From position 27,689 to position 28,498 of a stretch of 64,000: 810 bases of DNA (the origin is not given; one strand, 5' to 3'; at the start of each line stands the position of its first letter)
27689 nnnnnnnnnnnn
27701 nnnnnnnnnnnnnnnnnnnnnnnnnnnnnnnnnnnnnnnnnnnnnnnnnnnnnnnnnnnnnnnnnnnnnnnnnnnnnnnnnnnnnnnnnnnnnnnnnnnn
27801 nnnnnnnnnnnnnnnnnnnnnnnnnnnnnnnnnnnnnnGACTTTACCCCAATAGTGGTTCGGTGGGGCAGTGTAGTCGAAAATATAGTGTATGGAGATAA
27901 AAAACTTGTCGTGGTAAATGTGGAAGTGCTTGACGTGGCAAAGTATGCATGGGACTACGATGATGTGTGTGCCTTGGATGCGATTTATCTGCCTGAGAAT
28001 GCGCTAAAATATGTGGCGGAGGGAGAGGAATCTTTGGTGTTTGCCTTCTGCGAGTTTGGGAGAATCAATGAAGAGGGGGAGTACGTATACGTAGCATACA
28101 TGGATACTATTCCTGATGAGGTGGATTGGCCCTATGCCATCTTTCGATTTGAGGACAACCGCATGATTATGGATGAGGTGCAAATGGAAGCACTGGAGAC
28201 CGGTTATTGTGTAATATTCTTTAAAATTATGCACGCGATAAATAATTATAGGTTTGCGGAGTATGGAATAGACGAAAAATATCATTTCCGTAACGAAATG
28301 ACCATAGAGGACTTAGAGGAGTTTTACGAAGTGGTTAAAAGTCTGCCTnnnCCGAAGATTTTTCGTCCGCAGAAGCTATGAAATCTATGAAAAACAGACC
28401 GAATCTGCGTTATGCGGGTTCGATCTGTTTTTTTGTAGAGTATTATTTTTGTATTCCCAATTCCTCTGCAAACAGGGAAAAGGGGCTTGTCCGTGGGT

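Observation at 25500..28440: AT-rich ~3-kb island encoding a secreted HExxH-x18-E metallopeptidase-like protein and a cognate lipoprotein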

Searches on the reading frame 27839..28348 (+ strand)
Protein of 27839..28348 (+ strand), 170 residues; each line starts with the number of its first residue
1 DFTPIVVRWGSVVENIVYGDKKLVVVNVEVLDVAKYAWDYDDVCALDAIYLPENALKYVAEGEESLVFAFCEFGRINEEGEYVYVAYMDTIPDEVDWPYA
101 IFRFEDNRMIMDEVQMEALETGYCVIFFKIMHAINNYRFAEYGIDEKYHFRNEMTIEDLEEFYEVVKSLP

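Call 54: find_homologous_proteins(query=A6)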
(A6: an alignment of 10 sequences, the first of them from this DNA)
Query A6 (10 sequences) (170 aa, profile of the alignment): 22 proteins with E <= 0.001 among 1677 candidates.
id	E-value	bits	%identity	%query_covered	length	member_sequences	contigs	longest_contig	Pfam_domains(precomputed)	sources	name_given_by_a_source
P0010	7.1e-75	269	43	97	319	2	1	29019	-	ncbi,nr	ncbi:MAG: hypothetical protein IKA76_08735 [Clostridia bacterium]|nr:hypothetical protein [Clostridi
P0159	8.8e-61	223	45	88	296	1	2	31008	-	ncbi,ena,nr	ncbi:MAG: hypothetical protein IKA76_06705 [Clostridia bacterium]|nr:hypothetical protein [Clostridi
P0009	1.5e-57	212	97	99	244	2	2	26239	-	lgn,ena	-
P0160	1.6e-46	176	20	73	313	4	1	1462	-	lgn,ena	-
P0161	6.7e-43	165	22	52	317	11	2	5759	-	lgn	-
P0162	4.4e-40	155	39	94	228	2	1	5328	-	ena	-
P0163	6.1e-39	152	17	73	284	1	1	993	-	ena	-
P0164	8.1e-39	151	30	25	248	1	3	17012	-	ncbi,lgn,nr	ncbi:MAG: hypothetical protein LUI15_00725 [Firmicutes bacterium]|nr:hypothetical protein [Bacillota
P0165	8.6e-39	151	42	18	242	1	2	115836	-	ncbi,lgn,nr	ncbi:MAG: hypothetical protein LUI61_05975 [Firmicutes bacterium]|nr:hypothetical protein [Bacillota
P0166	1.2e-37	147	27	47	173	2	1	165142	-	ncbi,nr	ncbi:MAG: hypothetical protein LUE25_06255 [Clostridiales bacterium]|nr:hypothetical protein [Clostr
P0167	1.6e-37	147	21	73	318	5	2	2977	-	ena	-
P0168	6.9e-37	145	19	73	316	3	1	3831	-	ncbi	-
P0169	5.1e-32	129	22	72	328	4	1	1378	-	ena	-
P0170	1.8e-29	121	28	30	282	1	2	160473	-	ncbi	-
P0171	6.0e-29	119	35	10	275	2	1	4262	-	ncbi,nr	ncbi:MAG: hypothetical protein LUD43_00865 [Firmicutes bacterium]|nr:hypothetical protein [Bacillota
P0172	8.3e-29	119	21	70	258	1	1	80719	-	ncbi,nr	ncbi:MAG: hypothetical protein LUE25_02135 [Clostridiales bacterium]|nr:hypothetical protein [Clostr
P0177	6.8e-27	112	24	70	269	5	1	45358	-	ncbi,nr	ncbi:MAG: hypothetical protein LUH43_02615 [Clostridia bacterium]|nr:hypothetical protein [Clostridi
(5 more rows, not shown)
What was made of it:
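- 27608..28351 (+): Gene 2: lipoprotein, 247 aa. Residues 1-22 signal peptide and lipobox (LFVGC), 23-77 acidic variable linker, 78-247 conserved globular domain of no known family, with motifs VVRWG, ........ and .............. 22 database relatives (call 54).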

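Call 55: find_encoding_contigs(protein=P0159, flank=6000, max_places=1)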
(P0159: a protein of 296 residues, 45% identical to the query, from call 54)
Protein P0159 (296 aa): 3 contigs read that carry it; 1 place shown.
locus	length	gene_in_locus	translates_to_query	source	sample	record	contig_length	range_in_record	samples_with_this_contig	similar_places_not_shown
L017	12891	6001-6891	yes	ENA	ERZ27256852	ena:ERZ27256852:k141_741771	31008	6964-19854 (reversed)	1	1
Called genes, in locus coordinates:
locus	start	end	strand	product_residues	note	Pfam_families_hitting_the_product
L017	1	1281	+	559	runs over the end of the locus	PF13320:GH123_cat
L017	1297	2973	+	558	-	PF13320:GH123_cat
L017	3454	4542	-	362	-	PF14607:GxDLY, PF14606:Lipase_GDSL_3, PF13472:Lipase_GDSL_2 (weak)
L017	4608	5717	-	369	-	PF03462:PCRF, PF00472:RF-1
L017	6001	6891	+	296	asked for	-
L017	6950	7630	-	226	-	PF00849:PseudoU_synth_2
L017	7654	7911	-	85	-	-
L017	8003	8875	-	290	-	PF14262:Cthe_2159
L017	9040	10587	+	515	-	PF13541:ChlI, PF01078:Mg_chelatase, PF05496:RuvB_N (faint), PF00158:Sigma54_activat, PF07728:AAA_5, PF00493:MCM (weak), PF13335:Mg_chelatase_C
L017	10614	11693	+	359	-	PF05343:Peptidase_M42, PF02127:Peptidase_M18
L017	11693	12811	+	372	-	PF05343:Peptidase_M42, PF04389:Peptidase_M28 (weak), PF01546:Peptidase_M20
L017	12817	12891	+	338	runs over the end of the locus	PF05343:Peptidase_M42, PF01546:Peptidase_M20 (weak)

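Call 56: find_encoding_contigs(protein=P0170, flank=6000, max_places=1)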
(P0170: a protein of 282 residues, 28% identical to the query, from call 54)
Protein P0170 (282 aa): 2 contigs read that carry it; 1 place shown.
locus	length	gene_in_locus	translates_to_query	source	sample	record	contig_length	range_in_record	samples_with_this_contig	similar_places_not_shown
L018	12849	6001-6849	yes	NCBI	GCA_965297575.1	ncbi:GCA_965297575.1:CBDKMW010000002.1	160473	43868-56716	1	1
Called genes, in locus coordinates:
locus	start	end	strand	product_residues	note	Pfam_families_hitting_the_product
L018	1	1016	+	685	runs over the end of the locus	-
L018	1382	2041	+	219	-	-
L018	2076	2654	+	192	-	-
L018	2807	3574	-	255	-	PF00121:TIM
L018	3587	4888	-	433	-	PF00162:PGK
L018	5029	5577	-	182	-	PF03167:UDG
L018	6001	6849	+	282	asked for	-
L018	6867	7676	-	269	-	-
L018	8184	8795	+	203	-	-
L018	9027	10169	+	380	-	PF09992:NAGPA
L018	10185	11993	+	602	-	-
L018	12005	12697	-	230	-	PF01510:Amidase_2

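Call 57: find_encoding_contigs(protein=P0172, flank=6000, max_places=1)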
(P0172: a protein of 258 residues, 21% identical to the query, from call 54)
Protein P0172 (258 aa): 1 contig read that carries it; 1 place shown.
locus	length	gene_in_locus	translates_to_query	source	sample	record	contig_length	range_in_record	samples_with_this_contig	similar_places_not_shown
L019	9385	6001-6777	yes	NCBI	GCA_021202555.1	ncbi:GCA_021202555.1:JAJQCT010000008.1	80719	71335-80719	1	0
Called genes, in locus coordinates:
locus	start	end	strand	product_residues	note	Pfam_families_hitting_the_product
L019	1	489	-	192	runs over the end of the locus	PF06130:PTAC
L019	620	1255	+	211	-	PF00574:CLP_protease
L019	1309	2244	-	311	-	PF00892:EamA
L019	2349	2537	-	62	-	PF01084:Ribosomal_S18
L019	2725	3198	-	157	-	PF00436:SSB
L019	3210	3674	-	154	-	PF01250:Ribosomal_S6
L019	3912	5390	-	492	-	PF09547:SpoIVA_ATPase, PF20438:SpoIVA_middle, PF20439:SpoIVA_C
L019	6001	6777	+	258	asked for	-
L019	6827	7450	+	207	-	-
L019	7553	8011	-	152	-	PF02502:LacAB_rpiB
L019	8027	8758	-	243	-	PF00814:TsaD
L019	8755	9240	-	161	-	PF02367:TsaE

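Call 58: find_encoding_contigs(protein=P0177, flank=6000, max_places=1)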
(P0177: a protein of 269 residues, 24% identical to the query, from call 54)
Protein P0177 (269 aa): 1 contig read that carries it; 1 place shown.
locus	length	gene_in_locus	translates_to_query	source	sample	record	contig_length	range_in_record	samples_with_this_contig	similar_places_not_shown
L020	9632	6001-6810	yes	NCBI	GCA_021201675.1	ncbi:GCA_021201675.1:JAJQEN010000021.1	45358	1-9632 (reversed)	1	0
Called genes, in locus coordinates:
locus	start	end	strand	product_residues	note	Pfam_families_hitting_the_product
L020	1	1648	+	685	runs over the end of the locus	-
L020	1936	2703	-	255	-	PF00121:TIM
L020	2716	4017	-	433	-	PF00162:PGK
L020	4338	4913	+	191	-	PF20251:Big_14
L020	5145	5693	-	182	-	PF03167:UDG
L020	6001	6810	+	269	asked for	-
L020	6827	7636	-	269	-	-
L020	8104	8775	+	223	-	-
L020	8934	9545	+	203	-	-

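Call 67: search_solved_structures(query=A6, max_evalue=10, show_alignments=2)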
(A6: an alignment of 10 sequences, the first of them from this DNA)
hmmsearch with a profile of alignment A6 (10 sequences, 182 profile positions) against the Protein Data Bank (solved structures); distinct sequences matched with E-value up to 10: 4.
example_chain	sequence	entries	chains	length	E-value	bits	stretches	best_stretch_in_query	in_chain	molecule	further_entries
3hrp_A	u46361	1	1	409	0.3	14.1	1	104-174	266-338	Uncharacterized protein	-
4ack_A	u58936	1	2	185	0.64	13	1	91-156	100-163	TSSL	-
9nsa_A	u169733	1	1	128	1.1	12.2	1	106-149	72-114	Sidestep VII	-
4acl_A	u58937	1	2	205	1.3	12.1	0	89-156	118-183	TSSL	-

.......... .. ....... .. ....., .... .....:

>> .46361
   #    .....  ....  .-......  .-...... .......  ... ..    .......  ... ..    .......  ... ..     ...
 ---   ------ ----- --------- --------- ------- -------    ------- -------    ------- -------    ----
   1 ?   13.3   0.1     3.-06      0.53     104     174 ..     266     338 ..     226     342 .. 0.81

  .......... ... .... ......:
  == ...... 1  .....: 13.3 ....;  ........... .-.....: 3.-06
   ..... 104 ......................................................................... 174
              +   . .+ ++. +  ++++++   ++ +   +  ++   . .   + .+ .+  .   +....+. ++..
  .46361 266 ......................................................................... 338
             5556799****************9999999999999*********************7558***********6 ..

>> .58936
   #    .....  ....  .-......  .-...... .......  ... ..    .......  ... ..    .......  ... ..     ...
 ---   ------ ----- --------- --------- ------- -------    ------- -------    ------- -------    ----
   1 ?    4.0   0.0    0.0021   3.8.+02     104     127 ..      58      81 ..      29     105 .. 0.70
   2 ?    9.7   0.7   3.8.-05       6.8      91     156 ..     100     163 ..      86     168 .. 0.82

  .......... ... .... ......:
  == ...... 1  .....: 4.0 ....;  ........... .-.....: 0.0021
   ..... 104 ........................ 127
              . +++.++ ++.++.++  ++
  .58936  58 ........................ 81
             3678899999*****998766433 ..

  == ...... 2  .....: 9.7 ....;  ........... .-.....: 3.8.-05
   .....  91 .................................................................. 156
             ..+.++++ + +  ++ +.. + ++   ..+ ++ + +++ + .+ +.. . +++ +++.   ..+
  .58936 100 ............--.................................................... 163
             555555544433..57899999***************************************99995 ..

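Call 68: search_protein_families(library=pfam, alignment_id=A6, max_evalue=1)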
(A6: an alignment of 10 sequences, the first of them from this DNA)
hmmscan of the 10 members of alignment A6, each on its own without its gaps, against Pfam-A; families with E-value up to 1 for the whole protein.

A. member 1, seq(170 aa): 1 family
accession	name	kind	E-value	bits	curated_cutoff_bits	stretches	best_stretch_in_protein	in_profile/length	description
PF06569.16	DUF1128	-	0.028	14.9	27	0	20-44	17-42/71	Protein of unknown function (DUF1128)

B. families by the number of members that match (of 10 scanned): 4 families
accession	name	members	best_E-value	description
PF06569.16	DUF1128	2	0.028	Protein of unknown function (DUF1128)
PF19319.4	DUF5919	1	0.18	Domain of unknown function (DUF5919)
PF06572.17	DUF1131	1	0.21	Protein of unknown function (DUF1131)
PF07789.17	DUF1627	1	0.28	Protein of unknown function (DUF1627)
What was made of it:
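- On Metzincin–TIMP-like pair (Mtz/Tim): Sequence searches find nothing (calls 67, 68).
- Closest known: Co-transcribed protease–inhibitor pairs. Different: No sequence similarity to any of these inhibitors was found (calls 67, 68).
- The lipoprotein resembles no known inhibitor (calls 67, 68).
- Tried and rejected: A profile of the lipoprotein domain against PDB and Pfam gave only chance-level hits (calls 67, 68).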

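Call 86: find_related_loci(query=A6, collection=viral_contigs, flank=6000)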
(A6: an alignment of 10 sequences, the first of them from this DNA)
Query A6 (170 aa) in viral_contigs; peptide patterns used: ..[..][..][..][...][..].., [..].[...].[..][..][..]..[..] (x = any residue, [..] = any of these).
158 stretches matched a pattern, but none encodes a relative of the query by tblastn (E <= 1e-3).
